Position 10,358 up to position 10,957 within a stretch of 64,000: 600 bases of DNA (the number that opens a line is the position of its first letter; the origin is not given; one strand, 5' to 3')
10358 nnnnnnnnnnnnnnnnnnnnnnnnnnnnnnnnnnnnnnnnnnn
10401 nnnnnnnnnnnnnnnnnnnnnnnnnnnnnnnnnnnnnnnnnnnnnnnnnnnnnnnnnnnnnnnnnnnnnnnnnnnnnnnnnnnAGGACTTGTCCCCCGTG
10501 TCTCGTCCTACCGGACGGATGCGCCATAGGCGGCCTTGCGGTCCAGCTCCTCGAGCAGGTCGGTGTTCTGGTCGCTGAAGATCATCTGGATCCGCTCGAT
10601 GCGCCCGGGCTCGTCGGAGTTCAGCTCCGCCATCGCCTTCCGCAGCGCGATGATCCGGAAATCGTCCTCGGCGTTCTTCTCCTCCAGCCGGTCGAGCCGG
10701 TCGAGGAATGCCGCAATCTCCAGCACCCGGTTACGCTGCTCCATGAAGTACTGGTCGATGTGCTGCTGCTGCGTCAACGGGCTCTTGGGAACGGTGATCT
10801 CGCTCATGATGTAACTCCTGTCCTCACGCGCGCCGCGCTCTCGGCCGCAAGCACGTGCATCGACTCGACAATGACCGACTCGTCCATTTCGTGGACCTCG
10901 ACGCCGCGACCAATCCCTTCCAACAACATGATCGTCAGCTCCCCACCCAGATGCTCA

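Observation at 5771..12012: Complete ebo-type (eustigmatophyte/bacterial operon) cluster in a non-canonical order, with an unknown product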

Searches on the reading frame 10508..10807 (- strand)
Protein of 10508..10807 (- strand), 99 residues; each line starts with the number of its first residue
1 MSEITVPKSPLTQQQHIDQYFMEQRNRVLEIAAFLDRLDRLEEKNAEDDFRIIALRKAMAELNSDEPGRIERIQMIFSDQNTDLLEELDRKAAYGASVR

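Call 3: search_protein_families(library=pfam, proteins=[window:10508-10807:-], max_evalue=0.01)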
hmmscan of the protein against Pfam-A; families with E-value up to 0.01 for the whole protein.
window:10508-10807:- (99 aa): 0 families

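Call 4: search_protein_families(library=ncbifam, proteins=[window:10508-10807:-], max_evalue=0.01)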
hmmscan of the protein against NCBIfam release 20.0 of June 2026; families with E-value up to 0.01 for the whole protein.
window:10508-10807:- (99 aa): 0 families

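Call 15: find_homologous_proteins(query=window:10508-10807:-, max_evalue=0.001)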
Query window:10508-10807:- (99 aa): 321 proteins with E <= 0.001 among 324 candidates; the best 120 are listed.
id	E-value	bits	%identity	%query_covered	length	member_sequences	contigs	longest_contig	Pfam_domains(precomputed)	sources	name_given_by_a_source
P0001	1.5e-52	193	95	100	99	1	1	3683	-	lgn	-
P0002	2.3e-52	192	94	100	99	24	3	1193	-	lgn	-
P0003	3.6e-51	189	92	100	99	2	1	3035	-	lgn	-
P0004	1.2e-50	187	91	100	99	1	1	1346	-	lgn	-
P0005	3.8e-50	185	90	100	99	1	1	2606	-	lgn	-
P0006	4.2e-50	185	91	100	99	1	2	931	-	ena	-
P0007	8.7e-50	184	88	100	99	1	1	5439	-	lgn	-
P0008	1.1e-49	184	89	100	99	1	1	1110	-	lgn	-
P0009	2.1e-49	183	91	100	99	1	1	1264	-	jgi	jgi:hypothetical protein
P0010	2.2e-49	183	90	100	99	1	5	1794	-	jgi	jgi:hypothetical protein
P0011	5.2e-49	182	89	100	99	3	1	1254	-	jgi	jgi:hypothetical protein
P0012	6.6e-49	181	88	100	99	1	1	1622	-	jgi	-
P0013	1.0e-48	181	89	100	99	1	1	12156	-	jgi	jgi:hypothetical protein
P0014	2.6e-48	179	88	100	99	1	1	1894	-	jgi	jgi:hypothetical protein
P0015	4.2e-48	179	88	100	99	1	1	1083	-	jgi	-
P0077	4.6e-31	124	62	100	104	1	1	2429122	-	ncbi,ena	-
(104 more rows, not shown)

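Call 16: search_protein_families(library=ncbifam, proteins=[window:10508-10807:-], max_evalue=10)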
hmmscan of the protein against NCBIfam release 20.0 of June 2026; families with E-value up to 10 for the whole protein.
window:10508-10807:- (99 aa): 1 family
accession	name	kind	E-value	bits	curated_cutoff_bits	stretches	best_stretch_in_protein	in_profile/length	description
NF009813.0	PRK13298.1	equivalog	0.077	11.9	606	1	15-70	122-177/417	tRNA CCA-pyrophosphorylase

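Call 17: find_encoding_contigs(protein=P0077, flank=10000, max_places=3)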
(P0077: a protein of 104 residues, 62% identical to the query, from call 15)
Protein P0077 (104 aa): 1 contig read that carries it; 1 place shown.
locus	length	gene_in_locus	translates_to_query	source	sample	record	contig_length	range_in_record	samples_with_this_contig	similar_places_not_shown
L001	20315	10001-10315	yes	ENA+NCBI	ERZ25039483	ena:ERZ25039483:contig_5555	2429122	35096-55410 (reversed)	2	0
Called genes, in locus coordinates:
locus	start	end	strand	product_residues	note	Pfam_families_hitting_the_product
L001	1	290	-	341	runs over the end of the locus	PF02511:Thy1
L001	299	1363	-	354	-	-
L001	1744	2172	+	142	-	PF01243:PNPOx_N, PF12900:Pyridox_ox_2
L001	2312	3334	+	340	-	PF03706:LPG_synthase_TM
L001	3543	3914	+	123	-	PF02518:HATPase_c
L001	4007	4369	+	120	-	-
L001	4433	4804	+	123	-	PF00089:Trypsin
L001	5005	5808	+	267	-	PF00005:ABC_tran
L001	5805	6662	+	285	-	PF00528:BPD_transp_1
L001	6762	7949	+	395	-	PF09084:NMT1, PF12974:Phosphonate-bd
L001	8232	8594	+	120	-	-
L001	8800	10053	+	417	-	PF13685:Fe-ADH_2 (weak), PF01761:DHQ_synthase, PF24621:DHQS_C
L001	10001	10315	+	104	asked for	-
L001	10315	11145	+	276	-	PF01026:TatD_DNase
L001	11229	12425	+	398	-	-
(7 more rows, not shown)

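Call 18: find_encoding_contigs(protein=window:10508-10807:-, flank=10000, max_places=4)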
Protein window:10508-10807:- (99 aa): 7 contigs read that carry it; 4 places shown.
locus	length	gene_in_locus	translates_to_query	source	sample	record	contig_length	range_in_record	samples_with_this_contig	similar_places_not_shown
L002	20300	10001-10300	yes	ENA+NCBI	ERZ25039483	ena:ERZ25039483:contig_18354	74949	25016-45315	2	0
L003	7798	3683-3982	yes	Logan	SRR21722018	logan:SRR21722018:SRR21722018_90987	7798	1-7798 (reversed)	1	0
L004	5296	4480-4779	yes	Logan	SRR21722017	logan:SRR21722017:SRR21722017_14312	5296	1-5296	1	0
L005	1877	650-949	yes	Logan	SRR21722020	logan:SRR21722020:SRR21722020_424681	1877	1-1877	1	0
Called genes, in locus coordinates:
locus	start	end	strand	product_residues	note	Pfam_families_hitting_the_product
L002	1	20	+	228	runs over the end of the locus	-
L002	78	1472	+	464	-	PF10396:TrmE_N, PF03193:RsgA_GTPase (faint), PF12631:MnmE_helical, PF01926:MMR_HSR1, PF02421:FeoB_N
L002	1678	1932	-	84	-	PF02626:CT_A_B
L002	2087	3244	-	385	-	PF02682:CT_C_D, PF02626:CT_A_B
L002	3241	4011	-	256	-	PF03746:LamB_YcsF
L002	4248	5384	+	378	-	PF21016:RlmN_N (weak), PF04055:Radical_SAM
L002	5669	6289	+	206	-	PF00583:Acetyltransf_1, PF13527:Acetyltransf_9 (weak), PF13508:Acetyltransf_7, PF13673:Acetyltransf_10 (weak)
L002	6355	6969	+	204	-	PF00583:Acetyltransf_1, PF13508:Acetyltransf_7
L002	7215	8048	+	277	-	PF10343:Q_salvage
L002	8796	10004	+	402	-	PF01761:DHQ_synthase, PF24621:DHQS_C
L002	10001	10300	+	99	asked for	-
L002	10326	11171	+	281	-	PF01026:TatD_DNase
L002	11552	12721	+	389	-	PF01261:AP_endonuc_2 (faint)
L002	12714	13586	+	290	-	PF01040:UbiA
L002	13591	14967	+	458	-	PF01663:Phosphodiest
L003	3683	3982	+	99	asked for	-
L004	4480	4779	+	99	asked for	-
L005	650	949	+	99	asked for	-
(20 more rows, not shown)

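Call 28: find_related_loci(query=A1, collection=genome_contigs, flank=9000)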
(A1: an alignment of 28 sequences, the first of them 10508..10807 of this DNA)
Query A1 (99 aa) in genome_contigs; peptide patterns used: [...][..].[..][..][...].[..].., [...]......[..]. (x = any residue, [..] = any of these).
599 stretches matched a pattern (row limit reached: there are more); 378 encode a relative of the query (tblastn E <= 1e-3); the best 80 are kept; 80 distinct loci.
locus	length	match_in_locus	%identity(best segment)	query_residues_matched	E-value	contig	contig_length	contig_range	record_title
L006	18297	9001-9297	100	1-99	1e-62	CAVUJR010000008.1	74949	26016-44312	MAG: uncultured Chloroflexia bacterium isolate MFD01721.bin.2.39 genome assembly, contig: contig_18354, whole genome sho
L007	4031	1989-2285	70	1-99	3e-44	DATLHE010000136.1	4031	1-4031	MAG TPA_asm: Thermomicrobiales bacterium isolate SMAG_U13632 k141_2382952, whole genome shotgun sequence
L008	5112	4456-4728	74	9-99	1e-43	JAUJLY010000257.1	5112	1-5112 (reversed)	MAG: Thermomicrobiales bacterium isolate YPbin1 NODE_7118_length_5112_cov_6.536286, whole genome shotgun sequence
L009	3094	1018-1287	68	10-99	1e-39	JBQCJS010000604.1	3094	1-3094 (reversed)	MAG: Thermomicrobiales bacterium isolate bin998 k127_2163889, whole genome shotgun sequence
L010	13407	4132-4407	68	8-99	2e-39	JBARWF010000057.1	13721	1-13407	MAG: Thermomicrobiales bacterium isolate MFD12187_ilm_asm_bin18 k127_16351, whole genome shotgun sequence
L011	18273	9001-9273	67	9-99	8e-39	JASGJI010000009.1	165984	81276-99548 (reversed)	MAG: Thermomicrobiales bacterium isolate 5N436 JMF-2111-06-0005.ont.bin.436_8, whole genome shotgun sequence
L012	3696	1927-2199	66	9-99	4e-38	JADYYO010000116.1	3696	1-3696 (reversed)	MAG: Thermomicrobiales bacterium isolate SJ531 c_000000234143, whole genome shotgun sequence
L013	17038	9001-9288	63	4-99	1e-37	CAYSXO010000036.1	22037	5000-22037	MAG TPA_asm: uncultured Sphaerobacteraceae bacterium isolate binchicken_co179_374 genome assembly, contig: NODE_5098_len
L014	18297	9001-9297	62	1-99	2e-37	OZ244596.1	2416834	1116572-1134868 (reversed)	MAG: Thermomicrobiales bacterium isolate e81edb58-735b-408c-bc13-81ad34402d01 genome assembly, chromosome: 2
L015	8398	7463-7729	65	11-99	6e-37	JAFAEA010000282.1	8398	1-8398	MAG: Chloroflexota bacterium isolate OH_SBlB_109 k127_891913, whole genome shotgun sequence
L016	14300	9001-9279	62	6-98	3e-36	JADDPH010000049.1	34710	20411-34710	MAG: Sphaerobacteraceae bacterium isolate LC2_1 AB19_LC2_212_length_34716_cov_51, whole genome shotgun sequence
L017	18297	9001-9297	62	1-99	3e-36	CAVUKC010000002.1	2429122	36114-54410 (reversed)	MAG: uncultured Chloroflexia bacterium isolate MFD01721.bin.1.124 genome assembly, contig: contig_5555, whole genome sho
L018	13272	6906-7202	60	1-99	5e-36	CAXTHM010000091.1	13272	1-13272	MAG TPA_asm: uncultured Thermomicrobiales bacterium isolate public_SRR11456914_metawrap_bin.19 genome assembly, contig:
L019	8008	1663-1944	62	6-99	3e-35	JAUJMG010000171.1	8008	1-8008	MAG: Thermomicrobiales bacterium isolate YPbin5 NODE_3092_length_8008_cov_21.172262, whole genome shotgun sequence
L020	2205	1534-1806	67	9-99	5e-35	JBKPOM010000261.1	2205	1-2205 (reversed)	MAG: Actinomycetota bacterium isolate GS_HAYS_MAG_00014 GS_HAYS_000000850024, whole genome shotgun sequence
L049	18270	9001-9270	54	9-98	2e-28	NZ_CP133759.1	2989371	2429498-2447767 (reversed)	Thermithiobacillus tepidarius DSM 3134 chromosome, complete genome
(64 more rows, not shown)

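Call 54: predict_structure(alignment_id=A1)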
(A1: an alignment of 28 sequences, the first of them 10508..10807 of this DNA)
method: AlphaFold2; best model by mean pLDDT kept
length: 99 residues; sequences in the alignment: 28
mean_pLDDT: 78.2   pTM: 0.56
mean pLDDT of the five models: 78.2, 77.3, 77.0, 76.9, 75.7
residues with pLDDT >= 90: 34; 70-90: 36; 50-70: 13; < 50: 16
segments of 3 or more residues with pLDDT < 50: 1-3, 84-88, 95-99
pLDDT, mean of each block of 10 residues (from residue 1): 59 89 92 93 88 90 88 83 50 46
secondary structure, 60 per line:
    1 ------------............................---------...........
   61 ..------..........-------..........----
elements in order: H13-40 H50-62 H69-78 H86-95

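Call 57: fold_search(model_id=the predicted structure, library=pdb)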
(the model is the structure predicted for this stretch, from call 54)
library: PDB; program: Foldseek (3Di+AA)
matches with E <= 10: 18; with E <= 0.001: 0
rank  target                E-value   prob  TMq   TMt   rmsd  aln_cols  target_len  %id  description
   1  6rfq_S                3.8e+00  0.06  0.25  0.16  19.9        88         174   17  Cryo-EM structure of a respiratory complex I assembly intermediate with NDUFAF2 (released 2018-10-10)
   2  9p6i_C                4.7e+00  0.04  0.21  0.14  16.1        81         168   17  Crystal Structure of the Histidine Kinase VC2136 from Vibrio cholerae serotype O1 (released 2025-08-20)
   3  9fk0_A                5.0e+00  0.08  0.26  0.06  10.3        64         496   14  LGTV with TBEV prME (released 2024-11-06)
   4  1bg1_A                5.4e+00  0.04  0.21  0.05  15.7        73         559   16  TRANSCRIPTION FACTOR STAT3B/DNA COMPLEX (released 1999-01-13)
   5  3txs_C                6.2e+00  0.03  0.20  0.21  17.5       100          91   20  Crystal Structure of phage 44RR small terminase gp16 (released 2011-12-28)
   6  3fwb_C                8.1e+00  0.04  0.25  0.27  16.5        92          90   12  Sac3:Sus1:Cdc31 complex (released 2009-04-14)
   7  6d00_1                8.1e+00  0.04  0.24  0.05  13.6        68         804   19  Calcarisporiella thermophila Hsp104 (released 2019-04-03)
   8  7zhg_D                8.1e+00  0.03  0.25  0.16  13.3        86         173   23  High-resolution cryo-EM structure of Pyrococcus abyssi 30S ribosomal subunit bound to mRNA and initiator tRNA anticodo (released 2022-06-29)
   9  8spe_Z                8.7e+00  0.06  0.27  0.37  11.1        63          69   17  Crystal structure of Bax core domain BH3-groove dimer - tetrameric fraction P31 (released 2023-12-27)
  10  5jv3_C                8.7e+00  0.04  0.23  0.32  16.6        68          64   18  The neck-linker and alpha 7 helix of Homo sapiens Eg5 fused to EB1 (released 2016-08-03)
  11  7o71_6                8.7e+00  0.02  0.18  0.11  12.3        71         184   14  Cryo-EM structure of a respiratory complex I (released 2021-11-10)
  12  3txs_A                8.7e+00  0.02  0.18  0.20  17.6        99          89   20  Crystal Structure of phage 44RR small terminase gp16 (released 2011-12-28)
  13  8da8_B                9.3e+00  0.06  0.27  0.39   8.0        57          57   16  Coevolved affibody-Z domain pair LL2.c1 (released 2023-07-26)
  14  9fmd_J                9.3e+00  0.06  0.30  0.06   9.1        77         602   17  Integrative model of the human post-catalytic spliceosome (P-complex) (released 2024-07-10)
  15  8j80_A                9.9e+00  0.07  0.29  0.12   5.4        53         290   19  Cryo-EM structure of hZnT7-Fab complex in zinc state 1, determined in heterogeneous conformations- one subunit in an i (released 2023-09-20)
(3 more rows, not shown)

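Call 72: search_protein_representatives(alignment_id=A1)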
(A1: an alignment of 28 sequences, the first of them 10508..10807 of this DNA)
Query: 28 sequences, 102 profile positions. Proteins with E-value up to 0.001 (for the whole library): 988; up to 1e-10: 340; up to 1e-30: 6. The best 150 are listed.
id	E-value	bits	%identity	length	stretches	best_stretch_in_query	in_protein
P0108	1.9e-42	159.2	-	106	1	5-101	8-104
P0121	1.5e-40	153.2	-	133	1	4-100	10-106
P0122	1.7e-35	136.9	-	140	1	1-99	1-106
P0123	6.3e-34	131.8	-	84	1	21-101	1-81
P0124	1.7e-33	130.5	-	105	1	2-98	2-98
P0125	4.3e-32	126.0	-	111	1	3-98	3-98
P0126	1.5e-30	121.0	-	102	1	3-98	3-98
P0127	8.4e-30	118.6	-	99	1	4-98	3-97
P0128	9.8e-30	118.4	-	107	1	8-101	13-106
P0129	3.0e-29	116.9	-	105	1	1-99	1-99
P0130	9.7e-29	115.2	-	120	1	4-98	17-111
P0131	1.2e-28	114.9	-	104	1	1-97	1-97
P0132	3.1e-28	113.6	-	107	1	6-98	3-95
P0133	1.1e-27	111.8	-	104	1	3-101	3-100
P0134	1.3e-27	111.6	-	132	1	5-100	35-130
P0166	2.4e-21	91.5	-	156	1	5-84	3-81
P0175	1.2e-20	89.2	-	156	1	4-96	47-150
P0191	2.9e-19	84.8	-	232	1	2-97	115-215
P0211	3.5e-18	81.3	-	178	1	5-92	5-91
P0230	2.9e-17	78.4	-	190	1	3-68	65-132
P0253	2.6e-16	75.3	-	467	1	7-89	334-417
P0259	3.3e-16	75.0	-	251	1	8-97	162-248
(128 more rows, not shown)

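Call 73: search_protein_families(library=pfam, proteins=[P0253, P0259, P0191, P0230, P0211, P0166, P0175], max_evalue=0.001)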
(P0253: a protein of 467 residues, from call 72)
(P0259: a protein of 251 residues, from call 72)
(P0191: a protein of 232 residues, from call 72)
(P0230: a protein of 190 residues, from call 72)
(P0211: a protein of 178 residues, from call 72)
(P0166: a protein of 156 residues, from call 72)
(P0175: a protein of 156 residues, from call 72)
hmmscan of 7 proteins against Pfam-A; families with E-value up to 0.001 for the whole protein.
P0253 (467 aa): 3 families
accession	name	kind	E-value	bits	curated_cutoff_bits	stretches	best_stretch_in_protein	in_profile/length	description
PF01761.26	DHQ_synthase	-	4.7e-32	110.5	24.2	1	40-129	25-114/115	3-dehydroquinate synthase N-terminal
PF24621.2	DHQS_C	-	6.6e-05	23.3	27.6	1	131-174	1-44/144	3-dehydroquinate synthase C-terminal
PF13685.12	Fe-ADH_2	-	0.00011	22.7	28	1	43-120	70-145/149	Iron-containing alcohol dehydrogenase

P0259 (251 aa): 3 families
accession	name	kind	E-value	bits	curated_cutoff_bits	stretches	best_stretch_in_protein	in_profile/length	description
PF13185.12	GAF_2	-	5.9e-10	39.9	28.6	1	29-158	10-132/136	GAF domain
PF01590.32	GAF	-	1.3e-05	26.2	22.4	1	29-159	8-131/133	GAF domain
PF13492.12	GAF_3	-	0.00014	22.8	27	1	101-161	68-127/129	GAF domain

P0191 (232 aa): 0 families

P0230 (190 aa): 0 families

P0211 (178 aa): 0 families

P0166 (156 aa): 0 families

P0175 (156 aa): 0 families

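Call 74: find_encoding_contigs(protein=P0259, flank=6000, max_places=3)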
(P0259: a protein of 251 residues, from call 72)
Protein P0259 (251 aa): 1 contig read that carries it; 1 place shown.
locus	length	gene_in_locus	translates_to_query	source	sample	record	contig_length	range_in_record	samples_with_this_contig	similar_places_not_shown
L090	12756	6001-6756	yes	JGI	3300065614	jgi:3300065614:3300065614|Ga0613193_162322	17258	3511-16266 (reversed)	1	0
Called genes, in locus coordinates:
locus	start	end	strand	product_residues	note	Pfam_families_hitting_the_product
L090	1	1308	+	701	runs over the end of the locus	PF16927:HisKA_7TM, PF01590:GAF, PF13185:GAF_2 (weak), PF13492:GAF_3 (weak), PF02518:HATPase_c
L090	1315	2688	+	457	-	PF00072:Response_reg, PF00158:Sigma54_activat, PF14532:Sigma54_activ_2, PF07728:AAA_5 (weak), PF25601:AAA_lid_14, PF02954:HTH_8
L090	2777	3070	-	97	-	-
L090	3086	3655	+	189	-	PF18205:VPDSG-CTERM (weak)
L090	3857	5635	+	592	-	PF01839:FG-GAP (faint), PF13517:FG-GAP_3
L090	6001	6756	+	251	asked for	PF01590:GAF (weak), PF13185:GAF_2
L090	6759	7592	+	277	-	PF01026:TatD_DNase (weak)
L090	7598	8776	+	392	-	-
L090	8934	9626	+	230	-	PF01040:UbiA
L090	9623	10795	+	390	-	PF01761:DHQ_synthase, PF24621:DHQS_C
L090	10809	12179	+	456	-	PF01663:Phosphodiest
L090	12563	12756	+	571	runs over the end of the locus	PF20154:LNT_N, PF00795:CN_hydrolase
